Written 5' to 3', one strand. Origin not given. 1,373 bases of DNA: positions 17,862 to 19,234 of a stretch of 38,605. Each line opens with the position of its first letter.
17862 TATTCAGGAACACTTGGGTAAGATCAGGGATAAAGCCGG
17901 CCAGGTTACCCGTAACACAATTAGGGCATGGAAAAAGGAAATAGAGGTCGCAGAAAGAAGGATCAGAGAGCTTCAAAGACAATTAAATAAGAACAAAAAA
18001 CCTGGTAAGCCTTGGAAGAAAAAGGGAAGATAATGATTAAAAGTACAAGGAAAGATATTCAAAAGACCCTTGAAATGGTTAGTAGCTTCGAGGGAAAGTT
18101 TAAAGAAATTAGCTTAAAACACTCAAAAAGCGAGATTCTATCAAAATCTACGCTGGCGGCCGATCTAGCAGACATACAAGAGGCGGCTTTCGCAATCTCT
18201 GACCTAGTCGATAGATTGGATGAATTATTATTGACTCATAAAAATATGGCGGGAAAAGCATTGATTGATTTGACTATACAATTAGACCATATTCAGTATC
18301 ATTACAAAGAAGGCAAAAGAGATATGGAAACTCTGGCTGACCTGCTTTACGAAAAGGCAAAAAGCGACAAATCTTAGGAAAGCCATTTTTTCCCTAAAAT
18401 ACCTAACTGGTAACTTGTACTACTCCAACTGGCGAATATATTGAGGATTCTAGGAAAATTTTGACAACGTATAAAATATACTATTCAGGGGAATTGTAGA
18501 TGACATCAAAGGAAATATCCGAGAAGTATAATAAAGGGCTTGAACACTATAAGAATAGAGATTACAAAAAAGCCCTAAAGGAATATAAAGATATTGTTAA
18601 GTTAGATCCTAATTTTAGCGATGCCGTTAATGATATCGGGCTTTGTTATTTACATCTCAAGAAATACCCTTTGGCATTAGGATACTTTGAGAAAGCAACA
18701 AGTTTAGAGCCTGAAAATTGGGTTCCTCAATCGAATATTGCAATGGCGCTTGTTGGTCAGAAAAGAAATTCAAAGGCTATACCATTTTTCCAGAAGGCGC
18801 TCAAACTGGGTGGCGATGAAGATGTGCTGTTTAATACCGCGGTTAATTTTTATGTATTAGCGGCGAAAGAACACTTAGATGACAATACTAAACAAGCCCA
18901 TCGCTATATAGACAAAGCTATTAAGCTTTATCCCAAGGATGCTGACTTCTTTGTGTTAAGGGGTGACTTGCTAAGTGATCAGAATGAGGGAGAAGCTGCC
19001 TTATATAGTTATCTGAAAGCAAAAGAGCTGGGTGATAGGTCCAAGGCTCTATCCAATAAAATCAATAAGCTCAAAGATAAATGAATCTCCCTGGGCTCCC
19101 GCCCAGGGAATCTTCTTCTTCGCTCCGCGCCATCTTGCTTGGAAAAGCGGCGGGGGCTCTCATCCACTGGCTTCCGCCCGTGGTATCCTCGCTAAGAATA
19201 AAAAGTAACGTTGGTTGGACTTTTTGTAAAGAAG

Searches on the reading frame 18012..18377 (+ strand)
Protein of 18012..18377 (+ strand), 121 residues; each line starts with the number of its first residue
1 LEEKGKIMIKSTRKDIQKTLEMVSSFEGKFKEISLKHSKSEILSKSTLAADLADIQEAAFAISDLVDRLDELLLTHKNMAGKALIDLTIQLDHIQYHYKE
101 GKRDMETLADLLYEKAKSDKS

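Call 38: search_protein_families(library=pfam, proteins=[window:18012-18377:+])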
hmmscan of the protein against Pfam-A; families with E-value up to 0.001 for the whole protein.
window:18012-18377:+ (121 aa): 0 families

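Call 88: search_protein_families(library=ncbifam, proteins=[window:18012-18377:+], max_evalue=0.01)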
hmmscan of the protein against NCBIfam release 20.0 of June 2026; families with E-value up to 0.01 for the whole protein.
window:18012-18377:+ (121 aa): 1 family
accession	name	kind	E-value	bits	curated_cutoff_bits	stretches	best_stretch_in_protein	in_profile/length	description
NF000437.2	blaFIM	exception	0.0043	16.7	590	1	36-92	198-253/262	FIM family subclass B1 metallo-beta-lactamase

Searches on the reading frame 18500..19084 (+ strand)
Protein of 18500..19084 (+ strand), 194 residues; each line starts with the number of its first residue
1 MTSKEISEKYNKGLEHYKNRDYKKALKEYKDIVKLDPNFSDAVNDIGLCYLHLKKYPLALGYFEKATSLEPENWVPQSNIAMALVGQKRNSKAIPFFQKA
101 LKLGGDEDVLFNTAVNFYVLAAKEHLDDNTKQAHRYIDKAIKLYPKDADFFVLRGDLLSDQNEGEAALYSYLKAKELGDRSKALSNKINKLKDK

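Call 17: search_protein_families(library=pfam, proteins=[window:18500-19084:+])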
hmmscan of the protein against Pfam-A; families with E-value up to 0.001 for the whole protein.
window:18500-19084:+ (194 aa): 16 families
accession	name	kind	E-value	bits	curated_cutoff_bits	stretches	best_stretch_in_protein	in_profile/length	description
PF07719.23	TPR_2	-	4.7e-22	76.7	27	2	10-38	5-33/34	Tetratricopeptide repeat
PF00515.34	TPR_1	-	6e-21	73.8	27.8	2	44-73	5-34/34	Tetratricopeptide repeat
PF13432.12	TPR_16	-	9.1e-18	64.8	32.7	1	10-67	1-58/65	Tetratricopeptide repeat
PF13181.12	TPR_8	-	6e-13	48.3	25.7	0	10-38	5-33/34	Tetratricopeptide repeat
PF14559.12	TPR_19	-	5.9e-12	46.2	25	0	18-57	3-42/68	Tetratricopeptide repeat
PF13431.12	TPR_17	-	6.4e-12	45.2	24.4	1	29-60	2-33/34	Tetratricopeptide repeat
PF13428.12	TPR_14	-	5.4e-11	42.5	23.5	0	15-42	10-37/44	Tetratricopeptide repeat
PF13424.12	TPR_12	-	2.9e-10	40.6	30.1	1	77-146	6-77/77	Tetratricopeptide repeat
PF13414.12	TPR_11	-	1.6e-06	28.2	26.8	0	13-51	1-39/42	TPR repeat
PF13371.12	TPR_9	-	1.7e-06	28.4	35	1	17-72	6-61/73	Tetratricopeptide repeat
PF13174.12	TPR_6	-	7.6e-06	26.7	26.3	0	46-71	6-31/33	Tetratricopeptide repeat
PF12895.13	ANAPC3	-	0.00011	22.8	27.2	0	11-65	28-81/82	Anaphase-promoting complex, cyclosome, subunit 3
PF13374.12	TPR_10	-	0.00017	21.9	27.5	0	78-102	6-30/42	Tetratricopeptide repeat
PF14853.12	Fis1_TPR_C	-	0.00056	20.5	25.3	0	16-42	11-37/53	Fis1 C-terminal tetratricopeptide repeat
PF24575.1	TPR_Slam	-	0.00064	20.6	35.2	0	8-40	49-81/104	Surface lipoprotein assembly modifier, N-terminal TPR repeats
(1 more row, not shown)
